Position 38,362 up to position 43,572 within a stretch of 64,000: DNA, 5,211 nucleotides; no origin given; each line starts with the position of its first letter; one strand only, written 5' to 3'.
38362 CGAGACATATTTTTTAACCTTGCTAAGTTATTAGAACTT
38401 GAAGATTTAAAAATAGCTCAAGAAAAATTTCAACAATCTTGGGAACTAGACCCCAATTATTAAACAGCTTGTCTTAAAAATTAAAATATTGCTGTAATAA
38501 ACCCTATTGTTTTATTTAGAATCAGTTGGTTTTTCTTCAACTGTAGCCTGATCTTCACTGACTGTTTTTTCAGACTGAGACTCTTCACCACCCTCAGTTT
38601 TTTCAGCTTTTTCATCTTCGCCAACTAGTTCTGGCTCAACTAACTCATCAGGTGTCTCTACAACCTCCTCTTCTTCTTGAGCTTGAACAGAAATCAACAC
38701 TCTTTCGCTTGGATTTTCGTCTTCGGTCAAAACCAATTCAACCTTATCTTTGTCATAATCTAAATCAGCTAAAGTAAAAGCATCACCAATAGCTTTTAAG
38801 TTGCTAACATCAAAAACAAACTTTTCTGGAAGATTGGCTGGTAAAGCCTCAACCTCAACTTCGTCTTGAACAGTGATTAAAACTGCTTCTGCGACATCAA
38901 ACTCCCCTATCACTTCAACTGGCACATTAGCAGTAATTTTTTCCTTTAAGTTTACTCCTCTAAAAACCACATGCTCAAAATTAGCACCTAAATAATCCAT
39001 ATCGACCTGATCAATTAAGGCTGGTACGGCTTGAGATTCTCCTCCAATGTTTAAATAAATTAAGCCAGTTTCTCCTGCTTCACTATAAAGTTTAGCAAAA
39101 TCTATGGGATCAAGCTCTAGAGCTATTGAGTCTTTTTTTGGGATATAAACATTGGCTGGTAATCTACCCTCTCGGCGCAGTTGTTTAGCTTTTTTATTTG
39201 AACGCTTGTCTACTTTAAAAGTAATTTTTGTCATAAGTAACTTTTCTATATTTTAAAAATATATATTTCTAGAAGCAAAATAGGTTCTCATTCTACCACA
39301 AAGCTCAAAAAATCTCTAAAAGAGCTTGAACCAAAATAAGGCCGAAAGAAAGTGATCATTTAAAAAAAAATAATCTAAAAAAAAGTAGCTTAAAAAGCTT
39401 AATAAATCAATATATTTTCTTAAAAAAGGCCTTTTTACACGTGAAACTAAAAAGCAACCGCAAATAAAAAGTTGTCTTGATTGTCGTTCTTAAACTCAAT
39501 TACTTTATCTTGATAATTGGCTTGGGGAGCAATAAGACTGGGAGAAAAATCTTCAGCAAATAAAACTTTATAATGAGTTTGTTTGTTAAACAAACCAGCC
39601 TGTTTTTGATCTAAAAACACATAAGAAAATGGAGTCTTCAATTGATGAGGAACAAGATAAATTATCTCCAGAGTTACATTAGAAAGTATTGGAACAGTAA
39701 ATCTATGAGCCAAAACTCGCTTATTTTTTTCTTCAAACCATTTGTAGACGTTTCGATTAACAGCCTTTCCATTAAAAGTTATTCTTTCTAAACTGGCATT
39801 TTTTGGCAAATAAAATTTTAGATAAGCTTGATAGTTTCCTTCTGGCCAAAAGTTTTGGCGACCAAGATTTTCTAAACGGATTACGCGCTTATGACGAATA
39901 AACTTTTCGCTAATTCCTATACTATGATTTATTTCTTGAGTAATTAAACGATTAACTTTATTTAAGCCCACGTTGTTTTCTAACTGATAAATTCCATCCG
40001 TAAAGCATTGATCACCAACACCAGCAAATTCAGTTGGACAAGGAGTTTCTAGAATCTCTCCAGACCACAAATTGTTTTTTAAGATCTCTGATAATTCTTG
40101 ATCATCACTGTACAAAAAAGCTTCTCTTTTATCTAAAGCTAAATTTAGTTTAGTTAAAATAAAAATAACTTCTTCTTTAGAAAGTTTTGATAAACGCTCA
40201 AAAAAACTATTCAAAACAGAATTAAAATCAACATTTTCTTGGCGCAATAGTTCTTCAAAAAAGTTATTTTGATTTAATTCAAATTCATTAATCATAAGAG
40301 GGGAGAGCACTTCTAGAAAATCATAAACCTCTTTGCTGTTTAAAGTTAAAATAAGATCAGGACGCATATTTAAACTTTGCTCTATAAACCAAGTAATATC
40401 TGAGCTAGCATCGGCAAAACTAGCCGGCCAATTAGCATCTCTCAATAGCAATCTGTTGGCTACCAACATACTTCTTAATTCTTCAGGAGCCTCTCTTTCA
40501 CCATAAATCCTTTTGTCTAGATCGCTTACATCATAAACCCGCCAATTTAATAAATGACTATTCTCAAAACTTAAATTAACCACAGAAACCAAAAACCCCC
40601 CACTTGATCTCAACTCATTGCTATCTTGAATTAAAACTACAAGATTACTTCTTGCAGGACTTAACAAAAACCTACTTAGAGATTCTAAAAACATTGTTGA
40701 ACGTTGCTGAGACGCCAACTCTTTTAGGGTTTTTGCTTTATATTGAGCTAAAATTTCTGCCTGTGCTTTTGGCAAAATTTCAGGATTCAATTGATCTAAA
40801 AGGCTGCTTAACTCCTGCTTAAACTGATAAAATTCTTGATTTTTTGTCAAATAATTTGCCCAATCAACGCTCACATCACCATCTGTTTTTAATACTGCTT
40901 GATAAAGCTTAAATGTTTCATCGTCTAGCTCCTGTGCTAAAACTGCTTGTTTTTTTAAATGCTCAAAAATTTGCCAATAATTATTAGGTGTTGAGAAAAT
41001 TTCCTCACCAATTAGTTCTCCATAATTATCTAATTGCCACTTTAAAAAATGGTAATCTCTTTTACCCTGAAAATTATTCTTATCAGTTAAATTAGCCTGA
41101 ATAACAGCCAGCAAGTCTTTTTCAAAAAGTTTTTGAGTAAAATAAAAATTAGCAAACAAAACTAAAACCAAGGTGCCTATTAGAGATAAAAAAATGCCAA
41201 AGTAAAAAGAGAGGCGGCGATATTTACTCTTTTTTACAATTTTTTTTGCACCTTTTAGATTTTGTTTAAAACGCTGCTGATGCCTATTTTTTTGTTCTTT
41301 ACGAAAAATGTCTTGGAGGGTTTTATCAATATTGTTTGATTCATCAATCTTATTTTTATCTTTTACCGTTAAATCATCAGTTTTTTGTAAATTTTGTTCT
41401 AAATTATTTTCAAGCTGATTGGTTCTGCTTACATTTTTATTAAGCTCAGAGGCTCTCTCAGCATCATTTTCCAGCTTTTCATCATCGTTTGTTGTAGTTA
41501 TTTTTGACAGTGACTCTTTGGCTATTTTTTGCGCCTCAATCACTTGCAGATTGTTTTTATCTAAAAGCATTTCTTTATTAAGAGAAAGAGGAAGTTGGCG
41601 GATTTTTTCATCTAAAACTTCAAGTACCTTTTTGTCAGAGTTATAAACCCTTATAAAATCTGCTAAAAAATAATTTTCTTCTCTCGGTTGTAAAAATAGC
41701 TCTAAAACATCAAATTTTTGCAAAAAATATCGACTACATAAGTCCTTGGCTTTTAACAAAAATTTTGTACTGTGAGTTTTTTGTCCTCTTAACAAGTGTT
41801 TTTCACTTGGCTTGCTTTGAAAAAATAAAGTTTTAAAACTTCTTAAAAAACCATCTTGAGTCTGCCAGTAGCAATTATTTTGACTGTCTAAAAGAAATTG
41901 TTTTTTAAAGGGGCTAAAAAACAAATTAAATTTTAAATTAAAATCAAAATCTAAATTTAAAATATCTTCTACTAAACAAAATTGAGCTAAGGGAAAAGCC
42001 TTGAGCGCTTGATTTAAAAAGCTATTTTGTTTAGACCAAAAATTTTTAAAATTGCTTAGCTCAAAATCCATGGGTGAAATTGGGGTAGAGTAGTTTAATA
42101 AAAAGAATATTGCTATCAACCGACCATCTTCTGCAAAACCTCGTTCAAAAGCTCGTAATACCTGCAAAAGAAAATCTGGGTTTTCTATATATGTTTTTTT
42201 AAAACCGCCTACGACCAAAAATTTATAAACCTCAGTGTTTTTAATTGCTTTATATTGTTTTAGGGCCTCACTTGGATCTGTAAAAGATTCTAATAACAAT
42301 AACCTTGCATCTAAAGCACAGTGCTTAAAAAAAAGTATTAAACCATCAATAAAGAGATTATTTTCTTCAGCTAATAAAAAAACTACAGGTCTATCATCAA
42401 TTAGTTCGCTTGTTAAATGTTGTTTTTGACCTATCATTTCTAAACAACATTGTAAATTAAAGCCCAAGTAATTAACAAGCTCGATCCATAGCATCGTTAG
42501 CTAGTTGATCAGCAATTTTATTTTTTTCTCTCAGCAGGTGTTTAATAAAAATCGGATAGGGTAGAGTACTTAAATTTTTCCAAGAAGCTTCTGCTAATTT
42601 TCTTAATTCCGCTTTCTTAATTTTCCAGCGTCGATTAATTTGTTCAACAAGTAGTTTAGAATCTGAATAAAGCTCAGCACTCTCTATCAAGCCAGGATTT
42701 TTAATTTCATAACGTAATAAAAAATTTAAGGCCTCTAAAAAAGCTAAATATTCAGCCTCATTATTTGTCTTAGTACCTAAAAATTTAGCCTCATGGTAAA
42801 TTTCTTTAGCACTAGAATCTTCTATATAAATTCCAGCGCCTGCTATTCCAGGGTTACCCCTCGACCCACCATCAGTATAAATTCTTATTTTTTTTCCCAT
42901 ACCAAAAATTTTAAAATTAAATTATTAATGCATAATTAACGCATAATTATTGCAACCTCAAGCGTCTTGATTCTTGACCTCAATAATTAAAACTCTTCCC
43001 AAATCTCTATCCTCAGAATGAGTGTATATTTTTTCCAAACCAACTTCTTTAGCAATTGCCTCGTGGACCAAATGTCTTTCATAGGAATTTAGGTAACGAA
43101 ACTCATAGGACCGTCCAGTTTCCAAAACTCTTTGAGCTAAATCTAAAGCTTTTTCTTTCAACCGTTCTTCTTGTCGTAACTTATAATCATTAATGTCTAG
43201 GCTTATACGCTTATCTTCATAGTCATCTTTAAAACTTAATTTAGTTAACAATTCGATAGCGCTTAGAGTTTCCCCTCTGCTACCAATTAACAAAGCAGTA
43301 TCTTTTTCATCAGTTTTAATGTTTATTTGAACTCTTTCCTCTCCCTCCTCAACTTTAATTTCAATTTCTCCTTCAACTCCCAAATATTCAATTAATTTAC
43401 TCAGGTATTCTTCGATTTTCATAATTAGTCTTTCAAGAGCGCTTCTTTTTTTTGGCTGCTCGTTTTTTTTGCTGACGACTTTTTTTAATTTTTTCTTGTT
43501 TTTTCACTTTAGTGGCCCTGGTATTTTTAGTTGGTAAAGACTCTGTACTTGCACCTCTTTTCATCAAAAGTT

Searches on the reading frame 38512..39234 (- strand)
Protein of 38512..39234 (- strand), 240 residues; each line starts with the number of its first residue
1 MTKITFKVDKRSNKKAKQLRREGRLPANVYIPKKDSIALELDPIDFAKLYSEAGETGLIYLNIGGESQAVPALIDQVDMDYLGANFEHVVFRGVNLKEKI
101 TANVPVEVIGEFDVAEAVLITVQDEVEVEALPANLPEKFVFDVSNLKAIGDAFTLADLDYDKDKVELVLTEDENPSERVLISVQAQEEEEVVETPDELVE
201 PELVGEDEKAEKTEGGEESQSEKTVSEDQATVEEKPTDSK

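Call 54: search_protein_families(library=pfam, proteins=[window:38512-39234:-], max_evalue=0.0001)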
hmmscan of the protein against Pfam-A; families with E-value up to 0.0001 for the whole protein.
window:38512-39234:- (240 aa): 2 families
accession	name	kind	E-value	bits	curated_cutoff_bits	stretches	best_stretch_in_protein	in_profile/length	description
PF01386.24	Ribosomal_L25p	-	6.2e-14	52.7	23.6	1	8-91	3-82/82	Ribosomal L25p family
PF14693.11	Ribosomal_TL5_C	-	2.2e-13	50.8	27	1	99-185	1-82/84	Ribosomal protein TL5, C-terminal domain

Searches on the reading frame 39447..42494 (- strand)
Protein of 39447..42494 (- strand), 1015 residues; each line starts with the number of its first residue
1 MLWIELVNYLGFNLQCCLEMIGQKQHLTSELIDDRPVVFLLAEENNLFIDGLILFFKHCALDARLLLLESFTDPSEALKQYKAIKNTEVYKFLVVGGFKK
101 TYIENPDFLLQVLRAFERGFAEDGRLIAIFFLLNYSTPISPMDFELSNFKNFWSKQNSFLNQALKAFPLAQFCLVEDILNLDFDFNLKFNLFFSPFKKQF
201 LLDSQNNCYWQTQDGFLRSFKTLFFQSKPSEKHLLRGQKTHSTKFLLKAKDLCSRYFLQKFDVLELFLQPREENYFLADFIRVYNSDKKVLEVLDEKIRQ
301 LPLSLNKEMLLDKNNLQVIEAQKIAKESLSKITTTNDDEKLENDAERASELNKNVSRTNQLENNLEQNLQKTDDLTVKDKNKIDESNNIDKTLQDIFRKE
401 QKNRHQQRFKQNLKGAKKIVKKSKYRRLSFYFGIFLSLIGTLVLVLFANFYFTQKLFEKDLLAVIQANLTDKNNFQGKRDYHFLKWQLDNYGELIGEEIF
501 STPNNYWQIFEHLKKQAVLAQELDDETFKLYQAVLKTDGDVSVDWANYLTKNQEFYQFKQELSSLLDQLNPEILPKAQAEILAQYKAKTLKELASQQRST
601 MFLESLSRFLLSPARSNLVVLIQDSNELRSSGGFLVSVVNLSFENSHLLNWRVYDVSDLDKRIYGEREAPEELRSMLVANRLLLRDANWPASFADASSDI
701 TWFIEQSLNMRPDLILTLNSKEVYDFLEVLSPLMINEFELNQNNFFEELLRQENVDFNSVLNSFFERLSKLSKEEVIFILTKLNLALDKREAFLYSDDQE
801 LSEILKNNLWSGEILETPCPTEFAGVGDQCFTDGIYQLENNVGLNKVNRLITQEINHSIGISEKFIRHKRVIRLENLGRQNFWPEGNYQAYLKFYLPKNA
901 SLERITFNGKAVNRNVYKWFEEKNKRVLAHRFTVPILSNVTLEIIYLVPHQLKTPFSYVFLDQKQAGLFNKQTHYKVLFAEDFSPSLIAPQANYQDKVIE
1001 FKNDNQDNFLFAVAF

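Call 54: search_protein_families(library=pfam, proteins=[window:39447-42494:-], max_evalue=0.0001)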
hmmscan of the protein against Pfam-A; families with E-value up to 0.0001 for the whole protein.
window:39447-42494:- (1015 aa): 1 family
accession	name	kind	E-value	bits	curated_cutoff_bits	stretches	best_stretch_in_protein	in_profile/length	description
PF13196.11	DUF4012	-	1.1e-08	36.2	28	1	617-752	5-142/144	Protein of unknown function (DUF4012)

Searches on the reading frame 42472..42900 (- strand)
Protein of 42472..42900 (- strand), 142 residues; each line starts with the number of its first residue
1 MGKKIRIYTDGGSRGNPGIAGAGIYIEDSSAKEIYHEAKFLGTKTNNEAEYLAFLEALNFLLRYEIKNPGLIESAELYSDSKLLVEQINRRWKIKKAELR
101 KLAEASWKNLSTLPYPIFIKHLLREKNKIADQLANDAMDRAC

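Call 54: search_protein_families(library=pfam, proteins=[window:42472-42900:-], max_evalue=0.0001)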
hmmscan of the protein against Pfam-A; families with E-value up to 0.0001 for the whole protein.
window:42472-42900:- (142 aa): 2 families
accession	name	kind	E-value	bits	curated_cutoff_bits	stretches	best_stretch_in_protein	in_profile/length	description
PF13456.12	RVT_3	-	9.7e-16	58.2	21.6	1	9-137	2-123/123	Reverse transcriptase-like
PF00075.30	RNase_H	-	6.2e-14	52.8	25.8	1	3-137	2-139/141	RNase H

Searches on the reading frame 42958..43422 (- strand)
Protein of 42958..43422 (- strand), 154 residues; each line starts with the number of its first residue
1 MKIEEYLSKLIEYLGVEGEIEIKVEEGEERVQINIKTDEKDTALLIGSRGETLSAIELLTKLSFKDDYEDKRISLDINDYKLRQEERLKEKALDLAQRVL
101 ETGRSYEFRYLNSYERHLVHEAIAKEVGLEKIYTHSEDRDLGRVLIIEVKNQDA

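Call 54: search_protein_families(library=pfam, proteins=[window:42958-43422:-], max_evalue=0.0001)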
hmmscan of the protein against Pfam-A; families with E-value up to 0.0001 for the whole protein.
window:42958-43422:- (154 aa): 2 families
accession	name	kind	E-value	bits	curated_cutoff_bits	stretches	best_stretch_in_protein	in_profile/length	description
PF13083.13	KH_KhpA-B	-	3.4e-11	43.3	32.1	1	4-76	5-72/73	KhpA/KhpB, KH domain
PF01424.28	R3H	-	8.6e-10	38.9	26.8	1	88-147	3-58/60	R3H domain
